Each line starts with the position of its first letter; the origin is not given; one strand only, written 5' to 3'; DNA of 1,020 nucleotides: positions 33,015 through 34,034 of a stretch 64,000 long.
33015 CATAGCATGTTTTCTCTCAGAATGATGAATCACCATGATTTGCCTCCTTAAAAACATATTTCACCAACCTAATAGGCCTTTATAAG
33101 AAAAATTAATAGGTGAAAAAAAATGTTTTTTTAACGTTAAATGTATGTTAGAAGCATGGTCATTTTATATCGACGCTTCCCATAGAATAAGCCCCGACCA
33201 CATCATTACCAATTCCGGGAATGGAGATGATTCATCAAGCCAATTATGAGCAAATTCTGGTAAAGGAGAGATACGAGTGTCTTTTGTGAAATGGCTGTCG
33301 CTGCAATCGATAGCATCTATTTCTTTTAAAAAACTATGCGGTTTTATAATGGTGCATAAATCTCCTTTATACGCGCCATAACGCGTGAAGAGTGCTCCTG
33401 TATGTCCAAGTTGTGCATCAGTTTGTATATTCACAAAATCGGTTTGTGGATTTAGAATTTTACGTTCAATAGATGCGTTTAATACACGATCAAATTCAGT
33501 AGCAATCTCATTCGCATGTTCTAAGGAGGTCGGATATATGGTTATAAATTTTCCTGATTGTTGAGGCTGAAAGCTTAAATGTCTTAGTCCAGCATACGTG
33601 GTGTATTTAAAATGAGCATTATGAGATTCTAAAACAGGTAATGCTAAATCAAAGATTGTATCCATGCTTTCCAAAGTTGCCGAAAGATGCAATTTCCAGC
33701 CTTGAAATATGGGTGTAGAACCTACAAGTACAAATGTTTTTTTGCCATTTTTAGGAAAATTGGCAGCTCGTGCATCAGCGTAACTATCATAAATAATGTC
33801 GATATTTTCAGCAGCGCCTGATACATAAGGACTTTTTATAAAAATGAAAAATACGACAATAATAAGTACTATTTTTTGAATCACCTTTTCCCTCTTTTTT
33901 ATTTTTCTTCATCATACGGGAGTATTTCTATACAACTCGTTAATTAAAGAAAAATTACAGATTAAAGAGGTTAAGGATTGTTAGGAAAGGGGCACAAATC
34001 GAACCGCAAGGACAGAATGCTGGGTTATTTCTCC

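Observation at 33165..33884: Secreted protein with OspF/SpvC-type phosphothreonine-lyase motif architecture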

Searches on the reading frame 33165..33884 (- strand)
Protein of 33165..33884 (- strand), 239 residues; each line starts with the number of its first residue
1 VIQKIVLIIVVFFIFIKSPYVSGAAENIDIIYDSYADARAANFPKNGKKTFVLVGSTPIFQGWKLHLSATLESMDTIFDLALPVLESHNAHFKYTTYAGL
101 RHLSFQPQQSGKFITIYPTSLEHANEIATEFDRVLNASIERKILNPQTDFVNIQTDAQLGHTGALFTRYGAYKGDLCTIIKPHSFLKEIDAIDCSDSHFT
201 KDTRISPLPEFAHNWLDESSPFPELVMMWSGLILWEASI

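Call 4: search_protein_families(library=pfam, proteins=[window:33165-33884:-], max_evalue=10)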
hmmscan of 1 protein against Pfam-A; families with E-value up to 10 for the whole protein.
window:33165-33884:- (239 aa): 1 family
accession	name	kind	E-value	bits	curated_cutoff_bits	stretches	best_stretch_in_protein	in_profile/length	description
PF25816.1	RamC_N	-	2.8e-18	66.5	27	1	60-178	33-144/191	RamC, N-terminal domain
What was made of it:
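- Checked: The resemblance is far beyond chance: Pfam RamC_N E=2.8e-18, 66.5 bits against a cutoff of 27 (call 4).
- Pfam RamC_N E=2.8e-18 (call 4).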

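Call 5: search_protein_families(library=ncbifam, proteins=[window:33165-33884:-], max_evalue=10)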
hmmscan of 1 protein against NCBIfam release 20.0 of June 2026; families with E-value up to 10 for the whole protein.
window:33165-33884:- (239 aa): 2 families
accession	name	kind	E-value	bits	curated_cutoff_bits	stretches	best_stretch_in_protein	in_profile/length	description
NF038150.1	lanthi_synth_IV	equivalog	3.8e-19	68.5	650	1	59-175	20-130/851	class IV lanthionine synthetase LanL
NF038151.1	lanthi_synth_III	equivalog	1.1e-16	60.5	575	1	61-178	57-167/833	class III lanthionine synthetase LanKC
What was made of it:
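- On Class III/IV lanthipeptide synthetase (LanKC/LanL): The protein is only 239 aa. NCBIfam scores are 68.5 and 60.5 bits against cutoffs of 650 and 575, and only about 110 N-terminal model positions match (call 5).
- LanL/LanKC N-terminal matches only (call 5).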

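Call 6: search_solved_structures(query=window:33165-33884:-, max_evalue=10, show_alignments=3)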
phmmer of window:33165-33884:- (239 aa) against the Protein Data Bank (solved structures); distinct sequences matched with E-value up to 10: 8.
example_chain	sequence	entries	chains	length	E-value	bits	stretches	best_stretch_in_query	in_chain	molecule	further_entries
8sao_B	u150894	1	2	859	1.3e-05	27.7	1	49-174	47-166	Class III lanthionine synthetase LanKC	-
8sap_A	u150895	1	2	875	1.4e-05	27.6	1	49-174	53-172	Class III lanthionine synthetase LanKC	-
8sam_A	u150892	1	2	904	1.4e-05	27.6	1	49-174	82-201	Class III lanthipeptide, Class III lanthionine synthetase LanKC fusion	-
9wop_A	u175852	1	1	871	0.00072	22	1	59-120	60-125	Protein kinase domain-containing protein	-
9wj0_A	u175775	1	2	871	0.00073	22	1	59-120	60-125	Protein kinase domain-containing protein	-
9ugq_A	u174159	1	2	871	0.021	17.2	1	54-136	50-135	SalKC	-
8car_A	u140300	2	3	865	0.035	16.5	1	61-121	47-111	Serine/threonine protein kinase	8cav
2zx0_A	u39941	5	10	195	2.5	10.4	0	167-195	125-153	CSL3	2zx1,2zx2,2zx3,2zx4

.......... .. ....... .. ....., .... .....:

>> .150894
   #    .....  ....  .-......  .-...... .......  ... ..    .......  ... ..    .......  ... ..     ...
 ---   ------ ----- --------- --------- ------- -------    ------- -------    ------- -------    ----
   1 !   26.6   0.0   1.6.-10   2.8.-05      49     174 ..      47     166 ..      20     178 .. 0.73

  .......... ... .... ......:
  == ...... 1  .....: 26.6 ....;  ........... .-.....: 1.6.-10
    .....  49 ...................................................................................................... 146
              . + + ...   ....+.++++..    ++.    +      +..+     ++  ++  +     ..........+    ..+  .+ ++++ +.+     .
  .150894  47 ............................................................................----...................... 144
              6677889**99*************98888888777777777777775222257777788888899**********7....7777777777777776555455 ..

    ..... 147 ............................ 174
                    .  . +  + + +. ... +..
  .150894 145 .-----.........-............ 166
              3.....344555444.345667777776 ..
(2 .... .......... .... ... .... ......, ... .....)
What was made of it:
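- ThurKC at 1.3e-5 (call 6).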

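Call 10: find_homologous_proteins(query=window:33165-33884:-, max_evalue=0.001)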
Query window:33165-33884:- (239 aa): 26 proteins with E <= 0.001 among 392 candidates.
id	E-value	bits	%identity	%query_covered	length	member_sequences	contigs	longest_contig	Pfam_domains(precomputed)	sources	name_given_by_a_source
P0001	2.5e-152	523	97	100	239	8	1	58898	PF25816.2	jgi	-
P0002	3.0e-76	274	55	95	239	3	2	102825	PF25816.2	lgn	-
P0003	5.9e-75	269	54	95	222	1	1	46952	PF25816.2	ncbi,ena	-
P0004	1.8e-66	242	51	88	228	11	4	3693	PF25816.2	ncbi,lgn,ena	-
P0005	1.9e-63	232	51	89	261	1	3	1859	PF25816.2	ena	-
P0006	2.2e-63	232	51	89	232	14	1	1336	PF25816.2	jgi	jgi:hypothetical protein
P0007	8.2e-62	226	50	89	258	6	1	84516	PF25816.2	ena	-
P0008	7.4e-47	178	50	68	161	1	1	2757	PF25816.2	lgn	-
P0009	8.9e-37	145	41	83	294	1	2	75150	PF25816.2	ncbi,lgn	-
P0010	3.0e-18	84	39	70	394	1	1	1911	PF25816.2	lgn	-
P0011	7.2e-13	66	40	50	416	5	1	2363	PF25816.2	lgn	-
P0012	1.5e-8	52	40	47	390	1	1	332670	PF25816.2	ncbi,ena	-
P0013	2.5e-8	51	39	47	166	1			PF25816.2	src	-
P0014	9.6e-8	49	41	38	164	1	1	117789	PF25816.2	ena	-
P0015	2.7e-6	45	34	60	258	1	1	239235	PF25816.2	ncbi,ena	-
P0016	6.2e-6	44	40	36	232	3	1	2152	PF25816.2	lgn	-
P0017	1.9e-5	42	39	36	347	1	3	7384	PF25816.2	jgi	jgi:hypothetical protein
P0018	2.7e-5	41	36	46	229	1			PF25816.2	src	-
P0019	5.0e-5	41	38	38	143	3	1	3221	PF25816.2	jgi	jgi:hypothetical protein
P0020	6.0e-5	40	43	31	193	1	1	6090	PF25816.2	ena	-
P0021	6.1e-5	40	46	28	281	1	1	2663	PF25816.2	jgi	jgi:hypothetical protein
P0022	6.8e-5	40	30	61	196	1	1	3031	PF25816.2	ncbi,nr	ncbi:MAG: hypothetical protein LC808_26225, partial [Actinobacteria bacterium]|nr:hypothetical prote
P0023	2.5e-4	38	36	36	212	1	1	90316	PF25816.2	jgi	jgi:hypothetical protein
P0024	3.4e-4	38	37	50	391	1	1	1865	PF25816.2,PF00441.30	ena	-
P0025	6.4e-4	37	40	33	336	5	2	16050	PF25816.2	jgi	jgi:hypothetical protein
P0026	8.8e-4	37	43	30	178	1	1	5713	PF25816.2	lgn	-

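Call 12: find_encoding_contigs(protein=P0002, flank=6000, max_places=3)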
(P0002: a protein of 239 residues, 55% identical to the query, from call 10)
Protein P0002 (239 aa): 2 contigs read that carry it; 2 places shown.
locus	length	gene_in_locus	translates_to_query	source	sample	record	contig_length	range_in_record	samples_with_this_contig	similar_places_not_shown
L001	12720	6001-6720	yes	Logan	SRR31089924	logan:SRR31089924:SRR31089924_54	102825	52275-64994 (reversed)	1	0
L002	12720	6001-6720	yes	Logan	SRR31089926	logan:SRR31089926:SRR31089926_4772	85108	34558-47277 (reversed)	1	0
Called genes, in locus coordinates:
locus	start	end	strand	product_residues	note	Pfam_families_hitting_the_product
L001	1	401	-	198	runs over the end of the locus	PF16327:CcmF_C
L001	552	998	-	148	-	PF01578:Cytochrom_C_asm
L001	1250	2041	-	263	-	PF02582:DUF155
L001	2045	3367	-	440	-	PF05036:SPOR (weak)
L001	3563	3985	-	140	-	PF00383:dCMP_cyt_deam_1, PF14437:MafB19-deam, PF14439:Bd3614-deam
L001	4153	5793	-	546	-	PF25021:TEN_NHL (faint), PF08450:SGL (faint), PF24684:Vgb_lyase (weak), PF01436:NHL (weak)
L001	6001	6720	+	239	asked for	PF25816:RamC_N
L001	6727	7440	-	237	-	PF00813:FliP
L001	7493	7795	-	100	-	-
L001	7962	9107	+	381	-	-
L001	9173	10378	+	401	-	-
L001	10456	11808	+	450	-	PF02881:SRP54_N, PF13401:AAA_22 (weak), PF00448:SRP54, PF01656:CbiA (weak), PF02978:SRP_SPB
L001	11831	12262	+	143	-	PF00886:Ribosomal_S16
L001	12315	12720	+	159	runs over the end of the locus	PF01782:RimM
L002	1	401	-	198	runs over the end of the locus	PF16327:CcmF_C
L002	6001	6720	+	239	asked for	PF25816:RamC_N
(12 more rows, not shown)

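Call 13: find_encoding_contigs(protein=P0003, flank=6000, max_places=3)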
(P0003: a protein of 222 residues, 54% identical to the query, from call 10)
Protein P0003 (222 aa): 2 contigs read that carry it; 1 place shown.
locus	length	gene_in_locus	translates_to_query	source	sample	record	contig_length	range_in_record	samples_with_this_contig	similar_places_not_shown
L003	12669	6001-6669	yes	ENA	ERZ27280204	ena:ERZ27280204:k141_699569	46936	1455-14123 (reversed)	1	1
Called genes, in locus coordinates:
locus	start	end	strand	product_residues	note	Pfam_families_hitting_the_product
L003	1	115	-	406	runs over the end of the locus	-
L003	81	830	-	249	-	PF02578:Cu-oxidase_4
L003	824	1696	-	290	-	PF02636:Methyltransf_28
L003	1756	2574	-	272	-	PF01790:LGT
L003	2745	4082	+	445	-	PF00083:Sugar_tr, PF07690:MFS_1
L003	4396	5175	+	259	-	PF01135:PCMT, PF00398:RrnaAD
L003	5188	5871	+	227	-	PF00702:Hydrolase, PF13419:HAD_2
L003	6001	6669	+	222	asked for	PF25816:RamC_N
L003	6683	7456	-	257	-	PF00813:FliP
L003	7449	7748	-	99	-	-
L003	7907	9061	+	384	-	-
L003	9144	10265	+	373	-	-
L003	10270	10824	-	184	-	PF00300:His_Phos_1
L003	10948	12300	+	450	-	PF02881:SRP54_N, PF06414:Zeta_toxin (weak), PF13401:AAA_22 (weak), PF00448:SRP54, PF01656:CbiA (weak), PF02978:SRP_SPB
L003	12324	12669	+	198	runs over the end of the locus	-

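Call 17: find_related_loci(query=A2, collection=genome_contigs, flank=8000)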
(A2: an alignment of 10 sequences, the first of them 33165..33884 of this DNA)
Query A2 (239 aa) in genome_contigs; peptide patterns used: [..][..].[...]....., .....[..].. (x = any residue, [..] = any of these).
33 stretches matched a pattern; 4 encode a relative of the query (tblastn E <= 1e-3); 4 distinct loci.
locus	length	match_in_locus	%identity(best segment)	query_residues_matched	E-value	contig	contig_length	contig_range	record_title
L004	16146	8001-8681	54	6-236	2e-82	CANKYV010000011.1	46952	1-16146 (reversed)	MAG: Alphaproteobacteria bacterium isolate ZE05-15may19-24 genome assembly, contig: ZE05-15May19-c77, whole genome shotg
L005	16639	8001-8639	52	25-236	7e-72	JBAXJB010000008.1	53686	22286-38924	MAG: Alphaproteobacteria bacterium isolate ELA364 MAG364_8, whole genome shotgun sequence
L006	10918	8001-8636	51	25-235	2e-70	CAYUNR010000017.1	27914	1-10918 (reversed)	MAG TPA_asm: uncultured Candidatus Finniella sp. isolate SRP292972_co3_26 genome assembly, contig: NODE_1041_length_2791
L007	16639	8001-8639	51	25-236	2e-69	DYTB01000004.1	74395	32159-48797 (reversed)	MAG TPA_asm: Candidatus Odyssella sp. isolate SulCav_PC08_3_2_39_12 SulCav_PC08-3_54_length_74395_cov_6.923635, whole ge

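Call 27: predict_structure(alignment_id=A3)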
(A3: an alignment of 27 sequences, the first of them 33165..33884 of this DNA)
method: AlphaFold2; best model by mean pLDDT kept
length: 239 residues; sequences in the alignment: 27
mean_pLDDT: 80.1   pTM: 0.78
mean pLDDT of the five models: 80.1, 78.1, 75.9, 75.4, 74.0
residues with pLDDT >= 90: 130; 70-90: 43; 50-70: 22; < 50: 44
segments of 3 or more residues with pLDDT < 50: 1-26, 175-183, 187-193
pLDDT, mean of each block of 10 residues (from residue 1): 45 38 55 96 89 79 91 98 97 95 91 93 94 98 98 95 92 46 47 50 76 82 93 86
secondary structure, 60 per line:
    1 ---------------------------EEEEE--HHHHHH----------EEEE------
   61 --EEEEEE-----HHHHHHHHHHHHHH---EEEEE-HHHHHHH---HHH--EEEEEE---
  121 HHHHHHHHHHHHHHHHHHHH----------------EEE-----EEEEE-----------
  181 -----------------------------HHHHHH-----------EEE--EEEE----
elements in order: E28-32 H35-40 E51-54 E63-68 H74-87 E91-95 H97-103 E112-117 H121-140 E157-159 E165-169 H210-215 E227-229 E232-235
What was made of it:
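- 33816..33884 (-): Predicted Sec (SPase I) signal peptide, residues 1-23: M-IQK / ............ / KSPYVSG, cleaved before AAEN. AF2 pLDDT is below 50 for residues 1-26 (call 27).
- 33303..33356 (-): C177...C194 loop, holding the only two cysteines of the mature protein; a putative disulfide. The loop is modelled at low confidence (pLDDT below 50 for 175-183 and 187-193, call 27).
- AF2 pLDDT 80 and pTM 0.78 (call 27). The loop at residues 175-193 is modelled poorly (call 27).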

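Call 29: fold_search(model_id=the predicted structure, library=pdb)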
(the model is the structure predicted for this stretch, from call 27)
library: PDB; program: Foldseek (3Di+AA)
matches with E <= 10: 210; with E <= 0.001: 14
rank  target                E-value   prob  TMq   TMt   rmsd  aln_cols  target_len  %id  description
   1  8sam_A                5.1e-08  1.00  0.47  0.14   7.3       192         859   22  Crystal structure of class III lanthipeptide synthetase LP-GS-ThurKC in complex with ATP (released 2023-10-11)
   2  8sap_B                1.8e-07  1.00  0.46  0.14   7.2       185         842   22  Crystal structure of class III lanthipeptide synthetase ThurKC (released 2023-10-11)
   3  8sam_B                2.5e-07  1.00  0.46  0.14   7.3       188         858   23  Crystal structure of class III lanthipeptide synthetase LP-GS-ThurKC in complex with ATP (released 2023-10-11)
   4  8sao_B                1.0e-06  1.00  0.47  0.15   6.7       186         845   22  Crystal structure of class III lanthipeptide synthetase ThurKC in complex with ThurA1 leader peptide (released 2023-11-01)
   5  9ugq_A                1.4e-06  1.00  0.44  0.14   9.1       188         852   22  Cryo-EM structure of ClassIII Salivaricin modification enzyme SalKC in the presence of SalA (released 2025-09-03)
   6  8cav_A                3.0e-06  1.00  0.42  0.13   9.8       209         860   24  Discovery of the lanthipeptide Curvocidin and structural insights into its trifunctional synthetase CuvL (released 2023-06-14)
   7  9ugq_B                5.2e-06  1.00  0.42  0.13   9.9       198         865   20  Cryo-EM structure of ClassIII Salivaricin modification enzyme SalKC in the presence of SalA (released 2025-09-03)
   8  8cav_B                1.3e-05  1.00  0.43  0.14   9.3       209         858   23  Discovery of the lanthipeptide Curvocidin and structural insights into its trifunctional synthetase CuvL (released 2023-06-14)
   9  8car                  2.8e-05  1.00  0.43  0.14   5.1       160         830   21  Discovery of the lanthipeptide Curvocidin and structural insights into its trifunctional synthetase CuvL (released 2023-06-14)
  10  8sap_A                2.8e-05  1.00  0.45  0.14   6.7       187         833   22  Crystal structure of class III lanthipeptide synthetase ThurKC (released 2023-10-11)
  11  8w7j_A                2.8e-05  1.00  0.41  0.13   9.9       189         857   20  Cryo-EM structure of ClassIII Lanthipeptide modification enzyme PneKC with chain A bounded to substrate PneA and GTP. (released 2024-08-28)
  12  8wgo_A                6.2e-05  1.00  0.36  0.12   9.0       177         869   21  Cryo-EM structure of ClassIII Lanthipeptide modification enzyme PneKC in the presence of PneA and GTPrS. (released 2024-08-28)
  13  8wgo_B                1.3e-04  1.00  0.38  0.13  10.2       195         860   22  Cryo-EM structure of ClassIII Lanthipeptide modification enzyme PneKC in the presence of PneA and GTPrS. (released 2024-08-28)
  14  8w7l_B                2.0e-04  1.00  0.39  0.13   9.7       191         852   21  Cryo-EM structure of ClassIII Lanthipeptide modification enzyme PneKC mutant H522A. (released 2024-09-04)
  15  3bo6_B                1.8e-03  1.00  0.39  0.43   3.5       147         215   16  Structure of the Chromobacterium violaceum VirA (SpvC) Phosphothreonine Lyase effector protein (released 2008-11-25)
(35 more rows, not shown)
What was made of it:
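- Closest known: Lyase domain of class III/IV lanthipeptide synthetases. Same: This is the best sequence and structure match (calls 4-6, 29).
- Closest known: OspF/SpvC/VirA/HopAI1/EseN type III effector phosphothreonine lyases. Same: Same fold (Foldseek probability 0.99-1.0, call 29).
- Closest known: OspF/SpvC/VirA/HopAI1/EseN type III effector phosphothreonine lyases. Different: Sequence identity is 13-16% (call 29).
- Closest known: HopA1-like lyases. Same: There are weak Foldseek hits to HopA1 (4RSW, E=0.12) and to LxmKY (9DK1, E=0.45) (call 29).
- Foldseek hits to LanKC lyase domains at 5e-8, and to VirA/SpvC/OspF at probability 0.99-1.0 (call 29).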

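Call 33: find_encoding_contigs(protein=P0009, flank=6000, max_places=2)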
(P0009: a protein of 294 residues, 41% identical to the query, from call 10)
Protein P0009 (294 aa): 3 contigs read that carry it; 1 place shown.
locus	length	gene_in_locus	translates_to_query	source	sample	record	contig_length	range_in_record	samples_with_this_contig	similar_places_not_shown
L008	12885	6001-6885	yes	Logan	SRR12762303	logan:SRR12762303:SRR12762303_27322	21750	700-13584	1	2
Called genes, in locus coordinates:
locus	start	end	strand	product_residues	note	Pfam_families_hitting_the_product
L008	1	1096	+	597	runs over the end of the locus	?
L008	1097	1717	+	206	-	PF09335:VTT_dom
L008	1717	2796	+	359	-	PF01925:TauE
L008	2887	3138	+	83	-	-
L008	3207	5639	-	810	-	PF01588:tRNA_bind, PF03483:B3_4, PF03484:B5, PF17759:tRNA_synthFbeta, PF03147:FDX-ACB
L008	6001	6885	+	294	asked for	PF25816:RamC_N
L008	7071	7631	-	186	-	PF01195:Pept_tRNA_hydro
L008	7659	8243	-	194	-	PF01386:Ribosomal_L25p, PF14693:Ribosomal_TL5_C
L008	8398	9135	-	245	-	PF05494:MlaC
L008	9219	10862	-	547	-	PF00118:Cpn60_TCP1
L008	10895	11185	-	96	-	PF00166:Cpn10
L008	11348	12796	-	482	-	PF12913:SH3_6, PF00877:NLPC_P60 (weak)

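Call 34: find_encoding_contigs(protein=P0007, flank=6000, max_places=2)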
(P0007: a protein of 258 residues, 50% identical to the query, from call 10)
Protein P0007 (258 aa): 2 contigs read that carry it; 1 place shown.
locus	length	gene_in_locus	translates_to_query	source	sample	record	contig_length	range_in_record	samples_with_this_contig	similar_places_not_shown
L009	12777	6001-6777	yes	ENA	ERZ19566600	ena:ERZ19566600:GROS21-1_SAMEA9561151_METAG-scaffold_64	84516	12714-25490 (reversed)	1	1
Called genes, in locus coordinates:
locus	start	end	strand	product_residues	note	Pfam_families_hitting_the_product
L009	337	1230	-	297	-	PF13793:Pribosyltran_N, PF00156:Pribosyltran, PF14572:Pribosyl_synth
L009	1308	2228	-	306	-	-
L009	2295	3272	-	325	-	-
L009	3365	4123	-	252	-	PF02578:Cu-oxidase_4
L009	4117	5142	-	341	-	PF02636:Methyltransf_28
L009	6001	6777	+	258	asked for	PF25816:RamC_N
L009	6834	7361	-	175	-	-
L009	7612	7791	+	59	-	-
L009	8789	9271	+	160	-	-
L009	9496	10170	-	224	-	PF00813:FliP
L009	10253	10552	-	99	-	-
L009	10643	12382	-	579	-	-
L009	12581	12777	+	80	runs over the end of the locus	-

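Call 38: search_protein_representatives(alignment_id=A2)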
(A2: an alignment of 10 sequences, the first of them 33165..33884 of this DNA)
Query: 10 sequences, 239 profile positions. Proteins with E-value up to 0.001 (for the whole library): 1903; up to 1e-10: 187; up to 1e-30: 4. The best 150 are listed.
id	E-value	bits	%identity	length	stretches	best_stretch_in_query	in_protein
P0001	3.3e-111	386.6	-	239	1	7-238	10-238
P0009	1.9e-90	318.6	-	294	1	1-237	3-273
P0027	2.8e-38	147.8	-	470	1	47-230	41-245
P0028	5.0e-31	124.1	-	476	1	59-232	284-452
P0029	1.4e-29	119.4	-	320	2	61-182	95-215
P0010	1.9e-29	118.9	-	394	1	5-235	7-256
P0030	2.7e-29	118.5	-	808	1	60-228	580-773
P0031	3.6e-27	111.5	-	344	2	61-175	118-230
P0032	1.9e-26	109.1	-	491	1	44-232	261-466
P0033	5.4e-25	104.3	-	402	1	61-232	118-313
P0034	1.8e-24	102.6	-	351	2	61-181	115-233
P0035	1.0e-23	100.2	-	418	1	59-231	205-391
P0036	1.1e-23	100.1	-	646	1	18-176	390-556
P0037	1.2e-23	100.0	-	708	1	59-230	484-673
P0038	1.7e-23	99.4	-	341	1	54-236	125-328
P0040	7.2e-23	97.4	-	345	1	61-230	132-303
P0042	4.4e-22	94.8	-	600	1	41-187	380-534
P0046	1.5e-21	93.1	-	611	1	61-232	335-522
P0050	7.7e-21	90.8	-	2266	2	54-174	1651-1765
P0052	1.5e-20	89.8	-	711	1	61-231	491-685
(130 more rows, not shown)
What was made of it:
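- Closest known: Unannotated signal-peptide RamC_N proteins from metagenomes. Same: These are the nearest relatives outside the orthologue group (call 38).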
